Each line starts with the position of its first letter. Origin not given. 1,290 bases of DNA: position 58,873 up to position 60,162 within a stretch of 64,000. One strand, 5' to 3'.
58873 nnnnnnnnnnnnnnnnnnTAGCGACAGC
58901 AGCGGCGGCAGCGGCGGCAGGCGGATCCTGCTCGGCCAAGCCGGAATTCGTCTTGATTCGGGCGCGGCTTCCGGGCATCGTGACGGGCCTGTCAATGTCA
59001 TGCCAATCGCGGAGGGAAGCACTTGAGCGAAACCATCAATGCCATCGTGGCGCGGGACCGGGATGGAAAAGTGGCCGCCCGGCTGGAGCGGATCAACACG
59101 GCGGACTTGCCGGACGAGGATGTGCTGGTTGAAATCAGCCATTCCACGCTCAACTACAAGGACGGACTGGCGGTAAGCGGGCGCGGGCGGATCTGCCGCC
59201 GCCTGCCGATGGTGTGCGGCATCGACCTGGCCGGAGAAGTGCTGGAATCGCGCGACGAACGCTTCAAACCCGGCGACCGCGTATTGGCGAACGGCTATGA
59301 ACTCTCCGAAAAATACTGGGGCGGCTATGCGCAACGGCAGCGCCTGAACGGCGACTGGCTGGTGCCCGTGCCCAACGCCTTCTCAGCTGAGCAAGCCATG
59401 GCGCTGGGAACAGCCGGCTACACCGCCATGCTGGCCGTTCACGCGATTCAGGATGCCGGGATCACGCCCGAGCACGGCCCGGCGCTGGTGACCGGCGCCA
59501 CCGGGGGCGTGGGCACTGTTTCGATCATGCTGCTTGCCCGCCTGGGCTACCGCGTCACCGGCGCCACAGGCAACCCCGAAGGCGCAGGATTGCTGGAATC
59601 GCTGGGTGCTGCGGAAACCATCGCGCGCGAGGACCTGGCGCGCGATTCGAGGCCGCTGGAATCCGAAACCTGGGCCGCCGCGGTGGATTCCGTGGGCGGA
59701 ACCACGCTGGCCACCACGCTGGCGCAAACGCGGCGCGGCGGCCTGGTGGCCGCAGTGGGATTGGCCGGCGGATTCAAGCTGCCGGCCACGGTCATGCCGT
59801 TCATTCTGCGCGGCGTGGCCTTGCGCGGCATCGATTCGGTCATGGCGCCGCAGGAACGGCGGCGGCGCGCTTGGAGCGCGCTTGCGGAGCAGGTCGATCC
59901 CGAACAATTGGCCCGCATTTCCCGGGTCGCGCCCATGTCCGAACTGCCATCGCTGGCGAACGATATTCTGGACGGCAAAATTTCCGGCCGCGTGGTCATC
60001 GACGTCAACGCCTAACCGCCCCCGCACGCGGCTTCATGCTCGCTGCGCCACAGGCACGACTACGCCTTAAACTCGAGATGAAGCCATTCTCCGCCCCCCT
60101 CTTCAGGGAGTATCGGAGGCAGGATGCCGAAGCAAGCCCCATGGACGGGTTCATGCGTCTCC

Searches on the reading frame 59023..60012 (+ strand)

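Call 69: search_protein_families(library=pfam, proteins=[window:59023-60012:+], max_evalue=0.05)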
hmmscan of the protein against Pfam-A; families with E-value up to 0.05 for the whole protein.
window:59023-60012:+ (330 aa): 4 families
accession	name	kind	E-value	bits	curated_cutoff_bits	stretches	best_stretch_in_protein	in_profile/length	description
PF00107.32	ADH_zinc_N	-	1.6e-13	51.2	31.8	1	162-286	1-126/129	Zinc-binding dehydrogenase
PF08240.17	ADH_N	-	3.9e-10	40.3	23.5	1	31-117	2-103/104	Alcohol dehydrogenase GroES-like domain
PF16884.10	ADH_N_2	-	0.012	15.9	31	0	20-90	19-91/108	N-terminal domain of oxidoreductase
PF13602.12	ADH_zinc_N_2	-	0.03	15.7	27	0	194-326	1-134/134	Zinc-binding dehydrogenase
